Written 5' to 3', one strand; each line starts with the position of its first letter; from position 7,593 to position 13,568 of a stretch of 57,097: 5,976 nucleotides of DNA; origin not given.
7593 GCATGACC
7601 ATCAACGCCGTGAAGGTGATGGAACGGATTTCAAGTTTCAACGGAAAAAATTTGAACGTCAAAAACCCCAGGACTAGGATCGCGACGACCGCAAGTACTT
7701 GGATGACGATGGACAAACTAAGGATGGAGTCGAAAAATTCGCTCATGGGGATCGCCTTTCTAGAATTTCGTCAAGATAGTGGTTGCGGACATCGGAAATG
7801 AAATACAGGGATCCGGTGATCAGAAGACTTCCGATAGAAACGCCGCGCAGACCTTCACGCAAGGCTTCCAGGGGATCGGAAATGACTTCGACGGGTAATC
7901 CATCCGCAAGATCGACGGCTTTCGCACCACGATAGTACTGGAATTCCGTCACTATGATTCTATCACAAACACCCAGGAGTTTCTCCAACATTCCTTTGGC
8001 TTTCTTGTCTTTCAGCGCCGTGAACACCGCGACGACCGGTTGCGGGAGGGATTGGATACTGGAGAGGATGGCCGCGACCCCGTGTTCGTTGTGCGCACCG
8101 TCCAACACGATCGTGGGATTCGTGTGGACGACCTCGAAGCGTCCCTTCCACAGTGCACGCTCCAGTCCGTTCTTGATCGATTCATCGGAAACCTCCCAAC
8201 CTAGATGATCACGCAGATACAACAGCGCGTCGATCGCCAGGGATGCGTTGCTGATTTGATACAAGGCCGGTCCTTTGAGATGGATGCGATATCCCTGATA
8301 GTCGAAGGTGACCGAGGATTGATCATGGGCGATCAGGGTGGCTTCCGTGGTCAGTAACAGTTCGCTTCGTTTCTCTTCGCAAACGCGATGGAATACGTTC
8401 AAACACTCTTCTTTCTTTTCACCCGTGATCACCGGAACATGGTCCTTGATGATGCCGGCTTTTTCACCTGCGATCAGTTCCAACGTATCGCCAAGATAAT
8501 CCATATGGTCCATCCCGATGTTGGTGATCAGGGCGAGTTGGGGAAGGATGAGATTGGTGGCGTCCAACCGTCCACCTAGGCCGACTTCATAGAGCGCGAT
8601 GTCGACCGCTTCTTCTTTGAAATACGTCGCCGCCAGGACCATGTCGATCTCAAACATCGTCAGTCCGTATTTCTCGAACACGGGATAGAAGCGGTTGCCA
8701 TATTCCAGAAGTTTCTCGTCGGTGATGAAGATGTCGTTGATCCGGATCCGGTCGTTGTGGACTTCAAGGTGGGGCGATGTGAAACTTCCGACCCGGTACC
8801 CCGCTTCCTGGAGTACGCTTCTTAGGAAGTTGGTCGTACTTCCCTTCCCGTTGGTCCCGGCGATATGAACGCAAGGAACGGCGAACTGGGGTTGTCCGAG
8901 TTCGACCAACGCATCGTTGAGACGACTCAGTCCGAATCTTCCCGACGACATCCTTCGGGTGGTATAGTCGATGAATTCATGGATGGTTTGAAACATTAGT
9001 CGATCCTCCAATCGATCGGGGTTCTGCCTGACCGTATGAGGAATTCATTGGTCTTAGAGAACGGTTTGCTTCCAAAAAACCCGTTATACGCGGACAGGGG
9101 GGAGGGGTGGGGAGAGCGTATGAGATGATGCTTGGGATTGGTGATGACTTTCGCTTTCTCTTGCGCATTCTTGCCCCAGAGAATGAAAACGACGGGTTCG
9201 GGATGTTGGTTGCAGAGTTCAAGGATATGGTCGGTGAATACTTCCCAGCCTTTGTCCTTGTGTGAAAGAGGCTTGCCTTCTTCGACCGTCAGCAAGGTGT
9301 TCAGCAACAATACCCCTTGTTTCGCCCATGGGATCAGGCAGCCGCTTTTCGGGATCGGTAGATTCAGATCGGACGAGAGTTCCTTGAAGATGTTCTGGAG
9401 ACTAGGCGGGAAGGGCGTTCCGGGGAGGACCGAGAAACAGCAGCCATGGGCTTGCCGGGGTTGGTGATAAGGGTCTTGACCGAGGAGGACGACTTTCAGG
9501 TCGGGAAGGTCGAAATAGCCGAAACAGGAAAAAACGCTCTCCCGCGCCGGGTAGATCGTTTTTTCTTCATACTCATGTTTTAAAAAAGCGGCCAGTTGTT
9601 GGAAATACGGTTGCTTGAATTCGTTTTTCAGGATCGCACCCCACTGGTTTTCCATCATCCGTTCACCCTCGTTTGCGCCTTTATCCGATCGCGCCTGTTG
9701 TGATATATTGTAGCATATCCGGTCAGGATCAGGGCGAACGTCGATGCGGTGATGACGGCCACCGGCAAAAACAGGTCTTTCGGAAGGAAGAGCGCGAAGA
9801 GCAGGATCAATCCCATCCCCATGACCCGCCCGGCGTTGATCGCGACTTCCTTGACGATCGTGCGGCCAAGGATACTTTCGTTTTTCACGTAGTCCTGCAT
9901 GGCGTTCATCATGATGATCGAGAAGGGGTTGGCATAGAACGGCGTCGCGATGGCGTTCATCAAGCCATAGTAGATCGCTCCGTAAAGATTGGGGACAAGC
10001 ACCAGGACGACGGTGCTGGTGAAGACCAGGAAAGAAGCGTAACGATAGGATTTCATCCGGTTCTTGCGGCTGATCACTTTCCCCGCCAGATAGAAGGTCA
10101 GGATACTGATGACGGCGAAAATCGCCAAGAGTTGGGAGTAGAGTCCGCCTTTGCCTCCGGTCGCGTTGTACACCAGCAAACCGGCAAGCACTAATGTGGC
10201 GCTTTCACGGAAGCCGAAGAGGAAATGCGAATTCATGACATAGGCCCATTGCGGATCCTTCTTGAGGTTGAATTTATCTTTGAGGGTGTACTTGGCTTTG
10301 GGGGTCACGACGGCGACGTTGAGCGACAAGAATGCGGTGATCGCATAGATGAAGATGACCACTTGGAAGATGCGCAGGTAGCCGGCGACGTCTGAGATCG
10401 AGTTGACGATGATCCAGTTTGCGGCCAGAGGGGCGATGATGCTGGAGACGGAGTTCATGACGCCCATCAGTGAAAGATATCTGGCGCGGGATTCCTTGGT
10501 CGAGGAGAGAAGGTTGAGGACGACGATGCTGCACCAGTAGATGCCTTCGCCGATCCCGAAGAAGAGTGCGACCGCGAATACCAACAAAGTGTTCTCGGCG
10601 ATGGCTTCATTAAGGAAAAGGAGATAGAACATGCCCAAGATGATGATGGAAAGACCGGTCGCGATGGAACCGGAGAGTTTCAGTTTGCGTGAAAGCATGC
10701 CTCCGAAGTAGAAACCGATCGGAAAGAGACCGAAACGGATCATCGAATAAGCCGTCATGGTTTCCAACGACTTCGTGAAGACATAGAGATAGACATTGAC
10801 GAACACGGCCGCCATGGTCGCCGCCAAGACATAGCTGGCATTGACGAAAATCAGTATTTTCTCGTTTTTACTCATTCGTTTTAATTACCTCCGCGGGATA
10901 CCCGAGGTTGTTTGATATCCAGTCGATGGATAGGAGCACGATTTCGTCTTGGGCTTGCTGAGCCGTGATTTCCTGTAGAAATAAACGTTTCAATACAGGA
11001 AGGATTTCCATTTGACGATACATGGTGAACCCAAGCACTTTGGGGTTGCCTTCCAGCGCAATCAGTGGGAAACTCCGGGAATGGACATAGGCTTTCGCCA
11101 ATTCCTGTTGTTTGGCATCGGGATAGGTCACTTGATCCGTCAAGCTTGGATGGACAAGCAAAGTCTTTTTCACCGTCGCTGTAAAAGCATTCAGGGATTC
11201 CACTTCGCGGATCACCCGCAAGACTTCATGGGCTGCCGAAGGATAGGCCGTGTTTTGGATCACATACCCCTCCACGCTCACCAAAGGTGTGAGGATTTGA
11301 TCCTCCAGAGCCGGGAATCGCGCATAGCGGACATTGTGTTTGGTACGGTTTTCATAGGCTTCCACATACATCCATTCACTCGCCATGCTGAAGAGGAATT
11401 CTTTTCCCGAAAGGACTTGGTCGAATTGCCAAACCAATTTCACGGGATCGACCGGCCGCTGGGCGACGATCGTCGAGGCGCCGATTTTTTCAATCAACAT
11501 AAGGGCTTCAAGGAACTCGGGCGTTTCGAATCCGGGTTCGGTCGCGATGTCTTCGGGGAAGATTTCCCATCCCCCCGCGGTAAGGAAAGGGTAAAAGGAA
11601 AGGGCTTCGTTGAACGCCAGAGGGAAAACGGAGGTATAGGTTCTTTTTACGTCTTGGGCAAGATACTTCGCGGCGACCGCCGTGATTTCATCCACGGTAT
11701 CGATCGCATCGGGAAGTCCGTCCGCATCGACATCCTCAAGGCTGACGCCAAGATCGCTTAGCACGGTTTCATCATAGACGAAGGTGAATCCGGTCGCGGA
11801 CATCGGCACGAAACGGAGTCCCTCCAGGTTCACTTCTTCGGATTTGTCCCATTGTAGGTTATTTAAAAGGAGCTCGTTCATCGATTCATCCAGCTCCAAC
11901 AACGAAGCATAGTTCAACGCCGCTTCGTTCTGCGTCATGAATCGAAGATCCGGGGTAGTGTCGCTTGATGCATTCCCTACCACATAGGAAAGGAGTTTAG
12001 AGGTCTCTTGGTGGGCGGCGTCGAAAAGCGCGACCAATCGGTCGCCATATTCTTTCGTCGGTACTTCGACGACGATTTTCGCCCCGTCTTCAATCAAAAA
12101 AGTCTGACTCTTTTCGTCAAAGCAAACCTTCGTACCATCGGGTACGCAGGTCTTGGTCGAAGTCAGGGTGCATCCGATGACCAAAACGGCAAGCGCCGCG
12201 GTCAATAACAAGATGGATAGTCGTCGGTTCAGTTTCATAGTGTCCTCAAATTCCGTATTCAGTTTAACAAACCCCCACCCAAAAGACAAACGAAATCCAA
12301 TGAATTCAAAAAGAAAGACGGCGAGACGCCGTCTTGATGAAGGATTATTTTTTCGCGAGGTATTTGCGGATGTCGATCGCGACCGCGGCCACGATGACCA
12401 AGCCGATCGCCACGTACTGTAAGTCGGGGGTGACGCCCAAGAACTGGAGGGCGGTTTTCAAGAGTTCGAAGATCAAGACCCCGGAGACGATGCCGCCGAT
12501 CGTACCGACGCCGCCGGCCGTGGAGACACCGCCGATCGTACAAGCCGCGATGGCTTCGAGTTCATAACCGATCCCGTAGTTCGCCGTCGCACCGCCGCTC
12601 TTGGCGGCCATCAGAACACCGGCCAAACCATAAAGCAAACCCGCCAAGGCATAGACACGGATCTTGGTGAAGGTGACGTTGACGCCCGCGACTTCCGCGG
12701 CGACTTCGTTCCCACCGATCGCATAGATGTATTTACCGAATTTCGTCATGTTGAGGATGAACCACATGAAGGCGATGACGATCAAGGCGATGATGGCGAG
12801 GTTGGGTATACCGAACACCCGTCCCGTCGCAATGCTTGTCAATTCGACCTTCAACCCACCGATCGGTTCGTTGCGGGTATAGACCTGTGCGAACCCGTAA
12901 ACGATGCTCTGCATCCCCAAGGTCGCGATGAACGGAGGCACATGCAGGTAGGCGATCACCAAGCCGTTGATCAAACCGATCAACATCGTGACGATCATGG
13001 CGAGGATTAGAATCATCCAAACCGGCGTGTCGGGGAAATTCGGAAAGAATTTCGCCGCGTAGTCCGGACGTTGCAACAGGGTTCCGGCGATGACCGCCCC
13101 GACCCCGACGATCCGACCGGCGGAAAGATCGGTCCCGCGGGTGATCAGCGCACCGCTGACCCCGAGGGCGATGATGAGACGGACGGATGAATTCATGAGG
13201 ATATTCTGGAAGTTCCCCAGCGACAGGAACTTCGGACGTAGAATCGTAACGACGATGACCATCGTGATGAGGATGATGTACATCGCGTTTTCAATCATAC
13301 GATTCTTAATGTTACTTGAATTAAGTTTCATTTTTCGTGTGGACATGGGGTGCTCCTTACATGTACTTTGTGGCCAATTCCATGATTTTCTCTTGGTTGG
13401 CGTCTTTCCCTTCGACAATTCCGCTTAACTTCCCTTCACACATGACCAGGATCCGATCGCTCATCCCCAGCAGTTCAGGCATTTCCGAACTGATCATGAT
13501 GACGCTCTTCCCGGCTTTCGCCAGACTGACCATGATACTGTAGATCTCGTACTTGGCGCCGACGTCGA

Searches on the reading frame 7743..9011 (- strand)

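Call 57: search_protein_families(library=ncbifam, proteins=[window:7743-9011:-], max_evalue=1e-10)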
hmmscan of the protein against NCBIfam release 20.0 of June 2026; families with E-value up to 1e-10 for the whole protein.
window:7743-9011:- (422 aa): 12 families
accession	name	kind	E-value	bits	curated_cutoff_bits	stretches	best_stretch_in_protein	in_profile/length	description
TIGR01499.1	folC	subfamily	8.4e-108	361.3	162.65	1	28-410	1-398/400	bifunctional protein FolC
NF008101.0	PRK10846.1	equivalog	7.9e-59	199.5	360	1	26-373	30-373/422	bifunctional tetrahydrofolate synthase/dihydrofolate synthase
NF047860.1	Tet-DihydfolSynFolCMyb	equivalog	3.2e-56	191.2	700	1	29-370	47-405/468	bifunctional tetrahydrofolate synthase/dihydrofolate synthase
TIGR02068.2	cya_phycin_syn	equivalog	2.5e-16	58.9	850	0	206-373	637-809/862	cyanophycin synthetase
TIGR04012.1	poly_gGlu_PgsB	equivalog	1.4e-13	50.4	222.7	0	153-242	123-208/380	poly-gamma-glutamate synthase PgsB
NF053645.1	pMurC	equivalog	7e-13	48.1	560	0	230-363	298-432/492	pseudomurein biosynthesis peptide ligase pMurC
NF001126.0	PRK00139.1-4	equivalog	7.5e-13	47.8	373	0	159-330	196-374/486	UDP-N-acetylmuramoyl-L-alanyl-D-glutamate--2,6-diaminopimelate ligase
NF001124.0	PRK00139.1-2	equivalog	1e-12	47.6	476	1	40-355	107-411/500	UDP-N-acetylmuramoyl-L-alanyl-D-glutamate--2,6-diaminopimelate ligase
NF053648.1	pMurE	equivalog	1.4e-12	47.1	600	0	153-334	186-363/464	pseudomurein biosynthesis peptide ligase pMurE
NF010623.0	PRK14016.1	subfamily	1.1e-11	43.6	877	0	209-370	642-808/871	cyanophycin synthetase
TIGR01143.1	murF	subfamily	1.2e-11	44.2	288.6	0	138-324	128-320/418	UDP-N-acetylmuramoyl-tripeptide--D-alanyl-D-alanine ligase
TIGR01085.1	murE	subfamily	1.6e-11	43.8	257.3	0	39-330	79-364/472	UDP-N-acetylmuramyl-tripeptide synthetase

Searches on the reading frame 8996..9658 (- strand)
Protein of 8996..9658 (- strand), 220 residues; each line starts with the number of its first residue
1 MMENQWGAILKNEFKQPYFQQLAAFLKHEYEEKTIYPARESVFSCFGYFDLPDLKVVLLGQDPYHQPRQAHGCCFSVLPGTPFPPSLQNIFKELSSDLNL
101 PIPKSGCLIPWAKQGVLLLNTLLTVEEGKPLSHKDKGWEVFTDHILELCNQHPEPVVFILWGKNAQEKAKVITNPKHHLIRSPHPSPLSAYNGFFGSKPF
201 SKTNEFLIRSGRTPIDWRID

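Call 57: search_protein_families(library=ncbifam, proteins=[window:8996-9658:-], max_evalue=1e-10)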
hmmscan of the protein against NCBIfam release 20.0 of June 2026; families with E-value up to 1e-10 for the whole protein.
window:8996-9658:- (220 aa): 5 families
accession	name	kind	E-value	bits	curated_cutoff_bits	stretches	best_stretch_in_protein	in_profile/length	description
NF003592.0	PRK05254.1-5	equivalog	1.1e-95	319.7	162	1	2-219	5-222/225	uracil-DNA glycosylase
NF003589.0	PRK05254.1-2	equivalog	1.8e-92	309.1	223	1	2-219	7-225/227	uracil-DNA glycosylase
TIGR00628.1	ung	equivalog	1.1e-77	260.6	185.75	1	4-210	2-208/210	uracil-DNA glycosylase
NF003591.1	PRK05254.1-4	equivalog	2.2e-68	229.9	237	1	3-208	2-207/208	uracil-DNA glycosylase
NF003588.0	PRK05254.1-1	equivalog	6.1e-66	222.2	143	1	2-219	10-224/225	uracil-DNA glycosylase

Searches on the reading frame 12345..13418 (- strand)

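Call 57: search_protein_families(library=ncbifam, proteins=[window:12345-13418:-], max_evalue=1e-10)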
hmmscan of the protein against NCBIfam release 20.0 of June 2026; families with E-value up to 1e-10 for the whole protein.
window:12345-13418:- (357 aa): 9 families
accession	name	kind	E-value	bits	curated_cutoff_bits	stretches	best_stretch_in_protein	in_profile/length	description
NF007014.0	PRK09478.1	equivalog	1.9e-117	392.4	386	1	31-357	3-336/336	galactose/methyl galactoside ABC transporter permease MglC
NF007067.0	PRK09512.1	equivalog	3.5e-57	194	398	1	27-351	3-319/321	ribose ABC transporter permease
NF008441.0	PRK11285.1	equivalog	1.1e-53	182.5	378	1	26-354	12-328/333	L-arabinose ABC transporter permease AraH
NF007252.0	PRK09699.1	equivalog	1e-50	172.9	396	1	29-349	14-321/326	D-allose ABC transporter permease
NF040906.3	GguB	equivalog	1.4e-49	169.3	450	2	203-351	223-371/375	multiple monosaccharide ABC transporter permease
NF011961.0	PRK15432.1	equivalog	4.2e-39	134.7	388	1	43-351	10-306/344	autoinducer 2 ABC transporter permease LsrC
NF008630.0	PRK11618.1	equivalog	9.9e-36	123.6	363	1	47-348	13-308/331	galactofuranose ABC transporter, permease protein YjfF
NF041862.1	YtfT_transport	equivalog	1.5e-28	99.9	535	1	68-349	54-324/339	galactofuranose ABC transporter, ATP-binding protein YtfT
NF011612.1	PRK15038.1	equivalog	1.3e-26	93.6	500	1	43-344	5-301/322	autoinducer 2 ABC transporter permease LsrD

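Call 58: search_protein_families(library=pfam, proteins=[window:12345-13418:-], max_evalue=0.00001)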
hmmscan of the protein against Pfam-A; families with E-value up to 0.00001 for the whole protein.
window:12345-13418:- (357 aa): 1 family
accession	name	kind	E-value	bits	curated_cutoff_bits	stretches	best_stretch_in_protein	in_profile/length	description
PF02653.21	BPD_transp_2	-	9.7e-41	140.1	26.8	1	71-346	3-269/269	Branched-chain amino acid transport system / permease component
